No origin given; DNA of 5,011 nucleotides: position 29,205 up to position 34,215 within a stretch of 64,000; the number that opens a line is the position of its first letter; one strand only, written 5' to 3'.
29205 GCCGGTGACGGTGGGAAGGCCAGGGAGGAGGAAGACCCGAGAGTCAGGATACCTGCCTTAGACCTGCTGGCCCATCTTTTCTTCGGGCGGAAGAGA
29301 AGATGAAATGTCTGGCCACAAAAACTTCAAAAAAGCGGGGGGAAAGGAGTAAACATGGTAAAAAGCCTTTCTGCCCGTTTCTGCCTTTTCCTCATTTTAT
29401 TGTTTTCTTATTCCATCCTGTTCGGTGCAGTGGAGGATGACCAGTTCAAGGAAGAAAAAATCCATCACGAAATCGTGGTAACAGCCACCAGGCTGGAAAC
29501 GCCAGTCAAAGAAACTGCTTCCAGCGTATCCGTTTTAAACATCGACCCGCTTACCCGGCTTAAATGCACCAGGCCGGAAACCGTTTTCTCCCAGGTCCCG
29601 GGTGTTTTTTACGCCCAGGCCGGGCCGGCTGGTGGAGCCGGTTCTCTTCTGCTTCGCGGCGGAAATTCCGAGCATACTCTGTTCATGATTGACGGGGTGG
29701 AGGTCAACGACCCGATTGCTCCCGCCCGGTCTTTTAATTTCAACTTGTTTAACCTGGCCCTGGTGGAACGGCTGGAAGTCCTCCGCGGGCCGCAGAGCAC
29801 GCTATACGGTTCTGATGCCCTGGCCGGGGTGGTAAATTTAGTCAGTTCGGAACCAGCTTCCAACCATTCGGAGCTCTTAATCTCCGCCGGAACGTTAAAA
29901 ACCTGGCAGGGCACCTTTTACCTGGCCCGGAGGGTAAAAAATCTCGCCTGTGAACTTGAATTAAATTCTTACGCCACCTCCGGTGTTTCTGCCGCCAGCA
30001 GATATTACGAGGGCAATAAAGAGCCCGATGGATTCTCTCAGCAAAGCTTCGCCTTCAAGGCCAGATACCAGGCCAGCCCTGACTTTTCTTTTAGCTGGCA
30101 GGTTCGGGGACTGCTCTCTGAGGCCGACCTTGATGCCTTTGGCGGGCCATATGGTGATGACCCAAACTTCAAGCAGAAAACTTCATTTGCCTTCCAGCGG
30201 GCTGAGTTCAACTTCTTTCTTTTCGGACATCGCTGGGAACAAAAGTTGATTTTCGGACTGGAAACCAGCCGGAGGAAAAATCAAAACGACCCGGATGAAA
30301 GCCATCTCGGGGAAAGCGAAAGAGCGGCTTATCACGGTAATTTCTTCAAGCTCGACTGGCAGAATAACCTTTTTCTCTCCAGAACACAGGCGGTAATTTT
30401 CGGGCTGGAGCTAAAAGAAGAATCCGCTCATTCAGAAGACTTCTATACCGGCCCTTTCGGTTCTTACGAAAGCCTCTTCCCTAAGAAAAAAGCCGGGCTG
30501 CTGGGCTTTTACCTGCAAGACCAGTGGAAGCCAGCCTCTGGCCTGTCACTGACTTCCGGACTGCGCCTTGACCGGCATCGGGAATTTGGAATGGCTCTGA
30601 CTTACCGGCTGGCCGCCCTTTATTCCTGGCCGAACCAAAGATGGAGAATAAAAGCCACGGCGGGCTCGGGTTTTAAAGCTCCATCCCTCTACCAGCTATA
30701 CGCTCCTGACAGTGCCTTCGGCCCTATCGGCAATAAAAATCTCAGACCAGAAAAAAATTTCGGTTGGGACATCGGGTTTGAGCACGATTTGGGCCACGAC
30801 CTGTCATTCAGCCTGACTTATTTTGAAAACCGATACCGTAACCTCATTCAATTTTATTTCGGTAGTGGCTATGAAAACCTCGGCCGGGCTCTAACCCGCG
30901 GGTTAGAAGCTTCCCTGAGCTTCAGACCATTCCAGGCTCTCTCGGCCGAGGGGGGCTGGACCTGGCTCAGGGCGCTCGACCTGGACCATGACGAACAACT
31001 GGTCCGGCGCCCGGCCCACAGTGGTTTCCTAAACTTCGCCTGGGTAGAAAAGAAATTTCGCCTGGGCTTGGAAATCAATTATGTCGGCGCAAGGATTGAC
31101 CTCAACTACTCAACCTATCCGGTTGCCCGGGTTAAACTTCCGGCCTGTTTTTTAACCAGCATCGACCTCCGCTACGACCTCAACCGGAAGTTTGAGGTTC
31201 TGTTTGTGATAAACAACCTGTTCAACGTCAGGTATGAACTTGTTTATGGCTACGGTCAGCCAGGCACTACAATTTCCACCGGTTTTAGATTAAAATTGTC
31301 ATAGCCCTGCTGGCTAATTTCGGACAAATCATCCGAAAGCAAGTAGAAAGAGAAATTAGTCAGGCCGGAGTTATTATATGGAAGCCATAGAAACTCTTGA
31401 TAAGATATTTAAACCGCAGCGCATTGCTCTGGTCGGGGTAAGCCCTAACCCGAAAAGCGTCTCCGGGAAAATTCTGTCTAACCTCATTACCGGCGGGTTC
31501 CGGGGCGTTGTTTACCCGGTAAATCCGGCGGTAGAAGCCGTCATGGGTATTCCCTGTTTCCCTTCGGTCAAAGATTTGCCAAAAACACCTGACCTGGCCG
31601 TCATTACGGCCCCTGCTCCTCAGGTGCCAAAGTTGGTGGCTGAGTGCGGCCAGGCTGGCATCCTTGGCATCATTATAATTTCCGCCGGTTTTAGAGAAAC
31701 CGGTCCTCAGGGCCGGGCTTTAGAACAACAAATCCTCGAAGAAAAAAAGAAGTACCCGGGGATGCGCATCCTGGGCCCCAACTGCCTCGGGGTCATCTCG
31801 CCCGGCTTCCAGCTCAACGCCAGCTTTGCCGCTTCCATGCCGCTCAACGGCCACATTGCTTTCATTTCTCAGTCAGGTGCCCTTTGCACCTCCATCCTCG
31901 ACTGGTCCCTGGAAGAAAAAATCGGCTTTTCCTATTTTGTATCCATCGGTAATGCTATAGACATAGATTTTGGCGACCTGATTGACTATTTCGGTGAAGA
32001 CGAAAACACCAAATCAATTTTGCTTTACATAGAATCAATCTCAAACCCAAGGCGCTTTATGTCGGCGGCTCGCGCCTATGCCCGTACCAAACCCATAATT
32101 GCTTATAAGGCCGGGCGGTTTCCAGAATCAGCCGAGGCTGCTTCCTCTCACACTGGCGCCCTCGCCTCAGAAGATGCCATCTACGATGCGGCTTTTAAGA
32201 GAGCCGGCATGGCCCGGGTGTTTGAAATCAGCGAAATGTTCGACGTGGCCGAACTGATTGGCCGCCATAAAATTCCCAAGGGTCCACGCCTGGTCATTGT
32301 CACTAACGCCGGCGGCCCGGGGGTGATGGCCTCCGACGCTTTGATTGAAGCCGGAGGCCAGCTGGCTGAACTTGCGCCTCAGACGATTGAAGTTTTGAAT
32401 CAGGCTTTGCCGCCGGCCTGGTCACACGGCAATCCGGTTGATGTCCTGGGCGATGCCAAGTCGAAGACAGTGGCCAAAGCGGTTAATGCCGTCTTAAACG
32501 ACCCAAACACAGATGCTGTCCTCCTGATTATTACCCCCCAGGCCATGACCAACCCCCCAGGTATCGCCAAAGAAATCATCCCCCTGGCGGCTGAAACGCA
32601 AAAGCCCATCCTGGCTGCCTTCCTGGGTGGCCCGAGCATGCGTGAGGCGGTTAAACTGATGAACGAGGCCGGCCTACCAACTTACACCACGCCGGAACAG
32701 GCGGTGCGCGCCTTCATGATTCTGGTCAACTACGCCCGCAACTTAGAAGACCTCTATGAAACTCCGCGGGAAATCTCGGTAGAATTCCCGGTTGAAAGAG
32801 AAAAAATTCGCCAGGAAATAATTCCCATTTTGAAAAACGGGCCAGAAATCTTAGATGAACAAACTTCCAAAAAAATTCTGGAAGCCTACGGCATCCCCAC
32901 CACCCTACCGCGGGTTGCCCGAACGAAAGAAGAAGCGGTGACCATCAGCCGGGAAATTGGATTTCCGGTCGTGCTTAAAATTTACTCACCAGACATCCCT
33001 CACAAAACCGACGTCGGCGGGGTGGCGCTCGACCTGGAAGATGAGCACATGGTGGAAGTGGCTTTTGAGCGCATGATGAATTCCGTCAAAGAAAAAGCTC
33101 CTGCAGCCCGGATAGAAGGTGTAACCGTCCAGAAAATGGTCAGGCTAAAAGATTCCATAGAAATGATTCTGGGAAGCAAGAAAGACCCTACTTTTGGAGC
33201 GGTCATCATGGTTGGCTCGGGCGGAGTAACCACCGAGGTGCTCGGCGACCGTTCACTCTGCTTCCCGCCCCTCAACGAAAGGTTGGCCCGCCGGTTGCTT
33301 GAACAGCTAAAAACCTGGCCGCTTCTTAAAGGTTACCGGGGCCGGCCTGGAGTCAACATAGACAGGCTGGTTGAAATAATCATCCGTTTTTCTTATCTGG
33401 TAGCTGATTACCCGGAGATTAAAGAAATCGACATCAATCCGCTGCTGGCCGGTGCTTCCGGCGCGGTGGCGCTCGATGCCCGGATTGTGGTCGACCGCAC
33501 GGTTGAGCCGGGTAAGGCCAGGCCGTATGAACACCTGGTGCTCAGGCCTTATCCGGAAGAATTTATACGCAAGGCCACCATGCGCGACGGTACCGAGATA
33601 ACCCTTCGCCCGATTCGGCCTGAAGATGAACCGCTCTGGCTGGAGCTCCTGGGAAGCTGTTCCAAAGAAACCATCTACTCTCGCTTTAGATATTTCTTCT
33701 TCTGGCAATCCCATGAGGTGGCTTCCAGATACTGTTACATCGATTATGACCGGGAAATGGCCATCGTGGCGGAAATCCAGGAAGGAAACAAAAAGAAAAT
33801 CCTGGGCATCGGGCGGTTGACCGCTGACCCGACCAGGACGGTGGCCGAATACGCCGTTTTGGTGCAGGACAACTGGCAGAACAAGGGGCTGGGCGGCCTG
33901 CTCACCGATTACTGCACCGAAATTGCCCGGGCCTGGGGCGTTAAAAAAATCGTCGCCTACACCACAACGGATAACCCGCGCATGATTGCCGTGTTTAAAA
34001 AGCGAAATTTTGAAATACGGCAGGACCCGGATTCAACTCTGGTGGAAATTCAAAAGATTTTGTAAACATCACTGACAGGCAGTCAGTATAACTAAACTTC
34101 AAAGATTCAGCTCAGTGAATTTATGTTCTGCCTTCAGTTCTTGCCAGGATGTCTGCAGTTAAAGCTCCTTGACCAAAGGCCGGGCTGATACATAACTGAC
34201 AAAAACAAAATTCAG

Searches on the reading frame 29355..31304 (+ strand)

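Call 3: search_protein_families(library=pfam, proteins=[window:29355-31304:+], max_evalue=0.01)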
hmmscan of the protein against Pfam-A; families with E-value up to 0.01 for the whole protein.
window:29355-31304:+ (649 aa): 4 families
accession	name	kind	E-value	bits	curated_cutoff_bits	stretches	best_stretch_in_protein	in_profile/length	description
PF00593.30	TonB_dep_Rec_b-barrel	-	5.6e-46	158.7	27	1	235-622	21-436/436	TonB dependent receptor-like, beta-barrel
PF07715.20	Plug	-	2e-22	80.1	23.9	1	51-159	2-107/107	TonB-dependent Receptor Plug Domain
PF14905.12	OMP_b-brl_3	-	3.9e-06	26.6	27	1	458-628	208-379/408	Outer membrane protein beta-barrel family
PF25183.1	OMP_b-brl_4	-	8.2e-05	21.6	30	1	297-408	300-393/838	Outer membrane beta barrel domain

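Call 4: search_protein_families(library=ncbifam, proteins=[window:29355-31304:+], max_evalue=0.01)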
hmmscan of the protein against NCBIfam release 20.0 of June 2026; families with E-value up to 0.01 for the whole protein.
window:29355-31304:+ (649 aa): 30 families (the best 25 are shown)
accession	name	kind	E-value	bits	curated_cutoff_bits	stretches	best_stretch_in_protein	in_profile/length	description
TIGR01779.1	TonB-B12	equivalog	5e-76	256.6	599.7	1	23-639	14-605/614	TonB-dependent vitamin B12 receptor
NF007926.1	PRK10641.1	equivalog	1.9e-68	231.5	836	1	32-638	22-607/617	TonB-dependent vitamin B12 receptor BtuB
TIGR01785.1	TonB-hemin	subfamily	1.3e-46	159.4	316.85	2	305-633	281-660/677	TonB-dependent heme/hemoglobin receptor family protein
TIGR01786.1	TonB-hemlactrns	subfamily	4.2e-39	134.5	323.75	2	284-636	336-695/719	TonB-dependent hemoglobin/transferrin/lactoferrin family receptor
NF010010.0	PRK13483.1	equivalog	1e-33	116.3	927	2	28-170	24-168/660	ligand-gated channel protein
NF007478.2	PRK10064.1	equivalog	1e-29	103.3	745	2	35-166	28-159/663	catecholate siderophore receptor CirA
TIGR01783.1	TonB-siderophor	subfamily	1.5e-29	103.1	223.5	2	396-631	376-624/649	TonB-dependent siderophore receptor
NF010038.0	PRK13513.1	equivalog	2.2e-29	102.5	942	2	29-181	27-181/659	ligand-gated channel protein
NF010012.0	PRK13486.1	equivalog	2.2e-26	92.4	924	2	40-170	28-163/696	TonB-dependent receptor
NF010051.0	PRK13528.1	subfamily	1.3e-23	83.2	583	2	375-624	417-699/727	FepA family TonB-dependent siderophore receptor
NF053590.1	TonB_dep_TOL0244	equivalog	3e-23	82.3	645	1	41-626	14-579/604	TOL_0244 family TonB-dependent receptor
NF050067.1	TonBEntbctnRecCfrA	equivalog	6.9e-23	80.8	1200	2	33-166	22-159/698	TonB-dependent ferric enterobactin receptor CfrA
NF010011.0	PRK13484.1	equivalog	1.2e-20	73.4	1197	2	33-171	26-164/682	IreA family TonB-dependent siderophore receptor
NF010048.1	PRK13524.1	subfamily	1.4e-20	73.4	493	2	376-625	428-709/744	FepA family TonB-dependent siderophore receptor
TIGR04056.1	OMP_RagA_SusC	subfamily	3.6e-16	58.7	368.25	2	39-160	80-199/981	SusC/RagA family TonB-linked outer membrane protein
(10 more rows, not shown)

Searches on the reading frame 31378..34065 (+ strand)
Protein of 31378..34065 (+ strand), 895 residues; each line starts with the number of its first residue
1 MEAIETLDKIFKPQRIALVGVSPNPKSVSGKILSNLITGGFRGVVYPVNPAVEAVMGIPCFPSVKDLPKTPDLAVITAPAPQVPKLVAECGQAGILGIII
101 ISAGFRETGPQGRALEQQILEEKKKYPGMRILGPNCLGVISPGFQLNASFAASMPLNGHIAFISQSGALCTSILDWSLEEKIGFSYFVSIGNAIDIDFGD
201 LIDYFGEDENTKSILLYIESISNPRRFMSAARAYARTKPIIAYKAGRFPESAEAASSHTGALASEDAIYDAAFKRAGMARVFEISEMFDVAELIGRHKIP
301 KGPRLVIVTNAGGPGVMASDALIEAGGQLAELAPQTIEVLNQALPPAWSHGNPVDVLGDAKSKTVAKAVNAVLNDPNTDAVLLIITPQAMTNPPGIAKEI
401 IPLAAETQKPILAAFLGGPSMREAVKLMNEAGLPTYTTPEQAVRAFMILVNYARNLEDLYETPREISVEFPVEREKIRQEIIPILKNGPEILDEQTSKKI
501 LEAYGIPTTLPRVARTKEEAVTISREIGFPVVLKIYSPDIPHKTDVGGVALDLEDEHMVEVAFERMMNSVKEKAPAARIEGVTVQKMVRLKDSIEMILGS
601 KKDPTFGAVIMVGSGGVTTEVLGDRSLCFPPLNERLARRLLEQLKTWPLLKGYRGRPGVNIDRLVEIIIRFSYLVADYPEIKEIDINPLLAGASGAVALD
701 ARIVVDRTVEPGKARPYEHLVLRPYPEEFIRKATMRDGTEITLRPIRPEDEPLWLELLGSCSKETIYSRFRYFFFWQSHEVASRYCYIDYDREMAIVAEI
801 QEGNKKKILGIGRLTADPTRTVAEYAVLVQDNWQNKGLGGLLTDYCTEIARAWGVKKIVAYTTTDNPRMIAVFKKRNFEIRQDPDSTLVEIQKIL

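Call 69: search_protein_families(library=ncbifam, proteins=[window:31378-34065:+], max_evalue=0.00001)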
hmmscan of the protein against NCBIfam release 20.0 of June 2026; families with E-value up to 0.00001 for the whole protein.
window:31378-34065:+ (895 aa): 10 families
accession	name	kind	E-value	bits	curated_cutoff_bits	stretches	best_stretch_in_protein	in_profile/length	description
TIGR02717.1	AcCoA-syn-alpha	equivalog_domain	7e-163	542.4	567.15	1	7-452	1-446/447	acetate--CoA ligase alpha subunit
NF045493.1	HydDutCoALig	equivalog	1.5e-162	542.7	1300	1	9-704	5-697/698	4-hydroxybutyrate--CoA ligase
NF045494.1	AcCoALig_Archglob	equivalog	9e-150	500.2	1200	2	4-454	215-664/665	acetate--CoA ligase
NF045492.1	HydPropCoALig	equivalog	5.4e-129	431.6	1300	2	5-454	246-698/700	3-hydroxypropionate--CoA ligase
NF004230.0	PRK05678.1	equivalog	1.4e-18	67.1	336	1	51-267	44-256/291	succinate--CoA ligase subunit alpha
TIGR01019.1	sucCoAalpha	subfamily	2.7e-18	66.4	353.2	1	52-266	43-253/286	succinate--CoA ligase subunit alpha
NF058543.1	ActPatMycb56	equivalog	3.2e-15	55.8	460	1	734-881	132-277/317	acetyltransferase Pat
NF001913.0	PRK00696.1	equivalog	3e-11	42.9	370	0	494-707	5-220/388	ADP-forming succinate--CoA ligase subunit beta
TIGR01016.1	sucCoAbeta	subfamily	4.8e-11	42.2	375.55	1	492-706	3-219/386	succinate-CoA ligase subunit beta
NF010623.0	PRK14016.1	subfamily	8.1e-07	27.6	877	1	493-569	214-285/871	cyanophycin synthetase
